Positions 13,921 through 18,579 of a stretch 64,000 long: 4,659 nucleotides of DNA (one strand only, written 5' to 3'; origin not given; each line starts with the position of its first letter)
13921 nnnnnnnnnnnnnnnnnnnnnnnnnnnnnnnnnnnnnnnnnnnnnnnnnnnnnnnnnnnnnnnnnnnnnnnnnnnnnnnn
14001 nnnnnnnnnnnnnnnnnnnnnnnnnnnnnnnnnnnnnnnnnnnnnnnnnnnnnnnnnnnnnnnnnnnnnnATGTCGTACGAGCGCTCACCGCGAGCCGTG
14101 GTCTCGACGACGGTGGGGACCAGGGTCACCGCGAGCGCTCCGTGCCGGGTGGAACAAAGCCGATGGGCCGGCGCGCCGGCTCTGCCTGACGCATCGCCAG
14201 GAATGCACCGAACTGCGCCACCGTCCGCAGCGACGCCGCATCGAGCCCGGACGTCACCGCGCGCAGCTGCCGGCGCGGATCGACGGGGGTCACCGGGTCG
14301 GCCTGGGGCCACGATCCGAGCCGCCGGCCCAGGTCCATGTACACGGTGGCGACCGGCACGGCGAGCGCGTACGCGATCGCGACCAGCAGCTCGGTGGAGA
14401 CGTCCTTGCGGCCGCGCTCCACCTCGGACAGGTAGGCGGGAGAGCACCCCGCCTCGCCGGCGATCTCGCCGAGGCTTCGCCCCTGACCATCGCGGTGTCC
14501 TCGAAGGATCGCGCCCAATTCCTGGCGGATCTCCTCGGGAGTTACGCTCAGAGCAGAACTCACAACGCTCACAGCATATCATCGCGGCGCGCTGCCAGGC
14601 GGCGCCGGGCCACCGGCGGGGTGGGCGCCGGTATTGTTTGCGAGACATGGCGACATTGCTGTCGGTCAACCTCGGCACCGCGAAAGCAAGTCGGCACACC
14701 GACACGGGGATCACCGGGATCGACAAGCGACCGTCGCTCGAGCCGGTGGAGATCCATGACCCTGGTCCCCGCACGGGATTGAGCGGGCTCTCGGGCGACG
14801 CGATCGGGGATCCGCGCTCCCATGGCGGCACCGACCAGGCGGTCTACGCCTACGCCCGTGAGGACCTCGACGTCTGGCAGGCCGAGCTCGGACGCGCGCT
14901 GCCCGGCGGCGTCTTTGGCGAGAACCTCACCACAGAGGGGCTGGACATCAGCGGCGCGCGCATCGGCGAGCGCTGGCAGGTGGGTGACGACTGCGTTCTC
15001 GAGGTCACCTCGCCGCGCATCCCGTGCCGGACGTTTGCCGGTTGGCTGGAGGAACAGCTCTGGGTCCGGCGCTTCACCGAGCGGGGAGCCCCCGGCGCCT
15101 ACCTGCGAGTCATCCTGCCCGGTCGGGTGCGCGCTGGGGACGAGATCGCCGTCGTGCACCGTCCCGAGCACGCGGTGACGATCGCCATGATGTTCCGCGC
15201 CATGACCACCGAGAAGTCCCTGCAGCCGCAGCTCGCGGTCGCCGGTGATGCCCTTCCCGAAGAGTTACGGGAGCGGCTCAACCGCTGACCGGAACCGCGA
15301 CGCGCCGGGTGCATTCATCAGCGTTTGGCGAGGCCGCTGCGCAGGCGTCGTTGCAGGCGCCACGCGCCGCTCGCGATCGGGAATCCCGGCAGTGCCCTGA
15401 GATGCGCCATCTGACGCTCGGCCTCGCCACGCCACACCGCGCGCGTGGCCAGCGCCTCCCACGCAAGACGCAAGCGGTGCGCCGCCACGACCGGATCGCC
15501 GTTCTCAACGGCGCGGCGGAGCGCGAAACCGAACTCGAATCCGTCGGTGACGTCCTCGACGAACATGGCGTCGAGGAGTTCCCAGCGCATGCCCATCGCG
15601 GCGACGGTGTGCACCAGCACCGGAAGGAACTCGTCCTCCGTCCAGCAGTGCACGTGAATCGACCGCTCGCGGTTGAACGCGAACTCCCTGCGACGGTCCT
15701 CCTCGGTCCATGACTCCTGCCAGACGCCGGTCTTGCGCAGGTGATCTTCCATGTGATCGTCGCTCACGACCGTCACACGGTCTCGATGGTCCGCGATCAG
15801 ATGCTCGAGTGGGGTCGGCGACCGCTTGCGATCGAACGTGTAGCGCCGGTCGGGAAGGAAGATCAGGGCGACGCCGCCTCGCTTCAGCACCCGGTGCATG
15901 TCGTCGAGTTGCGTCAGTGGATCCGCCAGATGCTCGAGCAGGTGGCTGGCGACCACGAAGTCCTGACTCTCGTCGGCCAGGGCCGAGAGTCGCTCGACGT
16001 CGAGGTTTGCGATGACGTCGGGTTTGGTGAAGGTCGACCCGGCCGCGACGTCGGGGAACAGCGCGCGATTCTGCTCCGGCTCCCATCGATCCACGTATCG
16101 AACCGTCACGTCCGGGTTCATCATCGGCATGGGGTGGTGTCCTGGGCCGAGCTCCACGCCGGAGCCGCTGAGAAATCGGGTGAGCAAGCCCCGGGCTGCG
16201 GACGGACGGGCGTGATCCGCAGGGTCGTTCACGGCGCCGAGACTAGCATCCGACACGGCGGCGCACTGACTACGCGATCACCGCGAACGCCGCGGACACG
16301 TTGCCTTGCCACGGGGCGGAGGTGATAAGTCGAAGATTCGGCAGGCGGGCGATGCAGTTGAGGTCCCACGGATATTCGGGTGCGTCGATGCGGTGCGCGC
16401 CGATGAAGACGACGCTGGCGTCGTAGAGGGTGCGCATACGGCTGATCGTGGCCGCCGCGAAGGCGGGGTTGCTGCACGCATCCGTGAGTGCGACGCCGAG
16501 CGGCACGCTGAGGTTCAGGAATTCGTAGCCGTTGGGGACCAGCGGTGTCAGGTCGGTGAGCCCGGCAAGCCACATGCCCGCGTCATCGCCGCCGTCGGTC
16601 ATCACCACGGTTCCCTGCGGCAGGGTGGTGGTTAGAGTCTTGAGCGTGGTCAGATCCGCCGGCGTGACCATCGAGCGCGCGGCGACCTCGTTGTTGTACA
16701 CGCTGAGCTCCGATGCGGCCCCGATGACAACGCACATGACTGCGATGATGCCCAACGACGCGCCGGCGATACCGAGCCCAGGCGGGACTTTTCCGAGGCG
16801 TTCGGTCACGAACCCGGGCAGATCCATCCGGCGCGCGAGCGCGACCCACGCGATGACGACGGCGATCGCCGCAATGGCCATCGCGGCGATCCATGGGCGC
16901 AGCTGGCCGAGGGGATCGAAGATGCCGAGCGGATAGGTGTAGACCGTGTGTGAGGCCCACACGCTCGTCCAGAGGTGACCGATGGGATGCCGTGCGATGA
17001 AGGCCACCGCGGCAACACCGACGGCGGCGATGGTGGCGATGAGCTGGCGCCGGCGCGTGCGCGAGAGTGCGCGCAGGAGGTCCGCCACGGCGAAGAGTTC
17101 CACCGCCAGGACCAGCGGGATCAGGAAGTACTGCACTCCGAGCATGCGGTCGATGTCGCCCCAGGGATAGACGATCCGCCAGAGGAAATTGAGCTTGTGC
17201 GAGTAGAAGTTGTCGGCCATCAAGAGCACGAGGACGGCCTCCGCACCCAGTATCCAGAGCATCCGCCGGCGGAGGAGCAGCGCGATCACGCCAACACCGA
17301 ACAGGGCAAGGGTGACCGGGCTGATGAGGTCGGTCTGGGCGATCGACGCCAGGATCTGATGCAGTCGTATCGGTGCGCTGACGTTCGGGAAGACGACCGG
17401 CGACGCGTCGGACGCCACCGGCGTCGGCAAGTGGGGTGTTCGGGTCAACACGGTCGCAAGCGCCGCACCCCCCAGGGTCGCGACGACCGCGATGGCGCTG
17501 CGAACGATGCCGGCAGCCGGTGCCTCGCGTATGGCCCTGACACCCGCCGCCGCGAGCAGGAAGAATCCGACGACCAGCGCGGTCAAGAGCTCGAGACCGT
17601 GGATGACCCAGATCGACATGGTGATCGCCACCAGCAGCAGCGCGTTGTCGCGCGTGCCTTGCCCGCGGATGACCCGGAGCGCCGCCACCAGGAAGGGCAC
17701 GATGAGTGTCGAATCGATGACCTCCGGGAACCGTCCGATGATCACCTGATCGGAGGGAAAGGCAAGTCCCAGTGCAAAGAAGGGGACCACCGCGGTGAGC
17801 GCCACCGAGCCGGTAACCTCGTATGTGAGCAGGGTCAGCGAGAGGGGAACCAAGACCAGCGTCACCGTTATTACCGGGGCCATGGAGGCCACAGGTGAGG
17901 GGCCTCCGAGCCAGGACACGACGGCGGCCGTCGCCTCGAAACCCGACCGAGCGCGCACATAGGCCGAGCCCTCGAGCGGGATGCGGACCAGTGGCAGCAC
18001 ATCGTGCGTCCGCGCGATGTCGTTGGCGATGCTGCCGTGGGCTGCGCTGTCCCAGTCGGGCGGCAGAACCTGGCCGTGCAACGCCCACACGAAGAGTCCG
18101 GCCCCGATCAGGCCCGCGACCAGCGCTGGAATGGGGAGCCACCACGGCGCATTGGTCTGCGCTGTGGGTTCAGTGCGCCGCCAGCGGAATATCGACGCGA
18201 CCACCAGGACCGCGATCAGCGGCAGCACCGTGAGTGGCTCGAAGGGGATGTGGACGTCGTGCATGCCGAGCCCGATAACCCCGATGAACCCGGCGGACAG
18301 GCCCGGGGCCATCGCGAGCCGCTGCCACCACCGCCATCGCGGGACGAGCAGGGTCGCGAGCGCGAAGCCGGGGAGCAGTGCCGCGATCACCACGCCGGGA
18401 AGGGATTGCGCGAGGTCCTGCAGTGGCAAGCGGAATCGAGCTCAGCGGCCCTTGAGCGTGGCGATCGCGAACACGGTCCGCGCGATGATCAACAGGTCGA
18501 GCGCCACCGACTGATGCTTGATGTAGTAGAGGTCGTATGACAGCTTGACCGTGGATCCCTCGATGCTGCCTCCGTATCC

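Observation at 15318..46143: A 31-kb glycan island combining UDP-xylose, pseudaminic acid and heavy O-methylation capacity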

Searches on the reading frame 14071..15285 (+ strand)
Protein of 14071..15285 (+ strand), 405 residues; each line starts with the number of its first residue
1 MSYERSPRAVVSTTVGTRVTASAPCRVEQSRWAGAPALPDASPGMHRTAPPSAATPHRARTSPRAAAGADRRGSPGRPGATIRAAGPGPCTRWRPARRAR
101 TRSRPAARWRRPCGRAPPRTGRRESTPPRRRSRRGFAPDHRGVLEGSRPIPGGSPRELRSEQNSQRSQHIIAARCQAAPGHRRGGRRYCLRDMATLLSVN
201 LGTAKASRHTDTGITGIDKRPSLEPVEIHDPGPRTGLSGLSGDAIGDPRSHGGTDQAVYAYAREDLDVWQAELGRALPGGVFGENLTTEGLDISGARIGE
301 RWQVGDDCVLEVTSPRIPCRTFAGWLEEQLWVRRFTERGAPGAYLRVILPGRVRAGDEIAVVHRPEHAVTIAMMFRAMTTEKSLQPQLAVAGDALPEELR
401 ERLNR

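Call 8: search_protein_families(library=pfam, proteins=[window:14071-15285:+], max_evalue=0.001)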
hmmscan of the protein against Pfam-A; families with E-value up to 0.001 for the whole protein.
window:14071-15285:+ (405 aa): 1 family
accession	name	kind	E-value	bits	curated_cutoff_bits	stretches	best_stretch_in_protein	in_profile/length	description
PF03473.23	MOSC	-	2.9e-34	118.1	22.7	1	248-359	2-119/120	MOSC domain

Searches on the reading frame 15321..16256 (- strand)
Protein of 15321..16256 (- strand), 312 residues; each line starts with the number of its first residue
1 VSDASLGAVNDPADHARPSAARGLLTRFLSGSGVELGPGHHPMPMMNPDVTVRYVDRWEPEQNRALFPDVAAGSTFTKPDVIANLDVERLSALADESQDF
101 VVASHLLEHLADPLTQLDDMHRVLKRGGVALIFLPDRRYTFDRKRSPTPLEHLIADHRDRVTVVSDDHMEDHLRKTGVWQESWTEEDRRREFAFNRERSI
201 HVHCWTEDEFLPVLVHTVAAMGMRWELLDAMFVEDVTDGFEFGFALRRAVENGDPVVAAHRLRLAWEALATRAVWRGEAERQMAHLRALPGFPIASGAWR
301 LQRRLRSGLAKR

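Call 5: search_protein_families(library=pfam, proteins=[window:15321-16256:-], max_evalue=0.001)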
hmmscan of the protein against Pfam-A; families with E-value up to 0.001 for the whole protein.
window:15321-16256:- (312 aa): 4 families
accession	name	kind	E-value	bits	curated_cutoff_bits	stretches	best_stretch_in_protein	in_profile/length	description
PF08241.18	Methyltransf_11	-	1.8e-09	38.6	21.2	1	82-132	46-95/95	Methyltransferase domain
PF13489.12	Methyltransf_23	-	2.6e-07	30.9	27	1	21-176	9-157/164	Methyltransferase domain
PF08242.18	Methyltransf_12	-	1.8e-05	25.8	30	1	83-129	49-97/98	Methyltransferase domain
PF13649.12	Methyltransf_25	-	0.00084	20.4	27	0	85-128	53-97/97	Methyltransferase domain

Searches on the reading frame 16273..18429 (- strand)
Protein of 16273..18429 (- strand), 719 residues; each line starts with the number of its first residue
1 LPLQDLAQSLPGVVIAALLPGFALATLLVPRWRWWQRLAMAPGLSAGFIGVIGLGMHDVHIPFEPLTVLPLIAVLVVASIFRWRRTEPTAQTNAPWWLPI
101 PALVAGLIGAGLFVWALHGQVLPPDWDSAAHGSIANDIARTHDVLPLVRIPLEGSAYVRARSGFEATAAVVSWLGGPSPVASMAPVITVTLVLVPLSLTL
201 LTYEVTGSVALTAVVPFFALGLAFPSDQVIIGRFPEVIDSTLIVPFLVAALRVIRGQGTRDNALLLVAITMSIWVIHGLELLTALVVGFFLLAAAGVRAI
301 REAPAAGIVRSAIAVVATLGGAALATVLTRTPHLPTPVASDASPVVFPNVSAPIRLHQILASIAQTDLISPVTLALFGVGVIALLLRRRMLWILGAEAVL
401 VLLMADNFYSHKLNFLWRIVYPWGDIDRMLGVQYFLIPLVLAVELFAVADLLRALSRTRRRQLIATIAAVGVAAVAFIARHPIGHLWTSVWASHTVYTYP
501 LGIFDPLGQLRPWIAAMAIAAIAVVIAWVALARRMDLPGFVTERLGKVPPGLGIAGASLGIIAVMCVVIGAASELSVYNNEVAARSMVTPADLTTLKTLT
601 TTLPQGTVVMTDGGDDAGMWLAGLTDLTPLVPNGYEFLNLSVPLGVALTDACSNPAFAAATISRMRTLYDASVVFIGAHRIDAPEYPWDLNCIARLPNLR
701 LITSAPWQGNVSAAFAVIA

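Call 5: search_protein_families(library=pfam, proteins=[window:16273-18429:-], max_evalue=0.001)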
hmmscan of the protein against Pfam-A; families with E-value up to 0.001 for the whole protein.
window:16273-18429:- (719 aa): 1 family
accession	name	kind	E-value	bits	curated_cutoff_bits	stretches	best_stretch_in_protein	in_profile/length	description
PF20176.3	DUF6541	-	2.5e-27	95.9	29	1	15-498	2-506/646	Family of unknown function (DUF6541)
